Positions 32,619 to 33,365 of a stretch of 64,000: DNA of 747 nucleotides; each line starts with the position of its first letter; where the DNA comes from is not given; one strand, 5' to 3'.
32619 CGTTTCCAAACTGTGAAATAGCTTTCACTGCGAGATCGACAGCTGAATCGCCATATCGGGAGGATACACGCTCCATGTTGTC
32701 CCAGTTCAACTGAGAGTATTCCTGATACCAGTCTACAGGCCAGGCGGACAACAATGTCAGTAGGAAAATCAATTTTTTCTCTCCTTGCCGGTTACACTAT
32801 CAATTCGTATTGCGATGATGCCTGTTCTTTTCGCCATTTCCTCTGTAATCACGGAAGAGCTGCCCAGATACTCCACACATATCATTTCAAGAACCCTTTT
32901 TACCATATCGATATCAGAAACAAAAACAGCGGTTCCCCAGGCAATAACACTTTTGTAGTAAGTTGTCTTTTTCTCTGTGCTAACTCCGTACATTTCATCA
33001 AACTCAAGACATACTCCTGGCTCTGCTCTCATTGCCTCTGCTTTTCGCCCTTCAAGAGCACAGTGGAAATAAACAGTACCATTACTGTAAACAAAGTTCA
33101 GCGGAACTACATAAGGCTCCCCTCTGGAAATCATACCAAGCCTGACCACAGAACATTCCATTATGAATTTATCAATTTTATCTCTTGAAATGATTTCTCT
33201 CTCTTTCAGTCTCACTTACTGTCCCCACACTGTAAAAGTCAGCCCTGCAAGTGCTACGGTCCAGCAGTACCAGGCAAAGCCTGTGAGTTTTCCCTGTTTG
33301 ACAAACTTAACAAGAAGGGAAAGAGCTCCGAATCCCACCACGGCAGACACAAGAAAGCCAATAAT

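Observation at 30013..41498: Candidate glycan synthesis/export locus with a TPR plus beta-barrel outer-membrane protein and an embedded aspartokinase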

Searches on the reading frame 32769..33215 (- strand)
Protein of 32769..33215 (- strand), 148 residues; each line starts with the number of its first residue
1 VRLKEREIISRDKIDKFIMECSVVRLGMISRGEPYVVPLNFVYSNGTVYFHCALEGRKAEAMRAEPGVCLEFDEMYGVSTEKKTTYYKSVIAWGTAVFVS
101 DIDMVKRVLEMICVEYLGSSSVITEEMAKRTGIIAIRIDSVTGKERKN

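Call 4: search_protein_families(library=pfam, proteins=[window:32769-33215:-], max_evalue=0.01)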
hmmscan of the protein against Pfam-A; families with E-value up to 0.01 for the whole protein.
window:32769-33215:- (148 aa): 2 families
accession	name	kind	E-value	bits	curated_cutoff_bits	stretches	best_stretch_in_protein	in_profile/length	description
PF12900.13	Pyridox_ox_2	-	8.1e-24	84.6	27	1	10-144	1-139/140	Pyridoxamine 5'-phosphate oxidase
PF01243.27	PNPOx_N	-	5.8e-11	43.2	28.1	1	12-142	3-117/120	Pyridoxamine 5'-phosphate oxidase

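Call 5: search_protein_families(library=ncbifam, proteins=[window:32769-33215:-], max_evalue=0.01)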
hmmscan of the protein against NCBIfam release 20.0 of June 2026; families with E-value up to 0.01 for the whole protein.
window:32769-33215:- (148 aa): 3 families
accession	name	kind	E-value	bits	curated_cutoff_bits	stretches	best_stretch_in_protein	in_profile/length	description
NF000261.1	NimABCDEF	equivalog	1.1e-18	67.6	260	1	31-145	35-152/153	NimABCDEF family 5-nitroimidazole reductase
NF000262.1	NimIJ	equivalog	2.2e-14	53.8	270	1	31-129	34-133/151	NimIJ family nitroimidazole resistance protein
TIGR03618.1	Rv1155_F420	subfamily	0.00086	19.5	79.05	1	32-139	20-123/127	TIGR03618 family F420-dependent PPOX class oxidoreductase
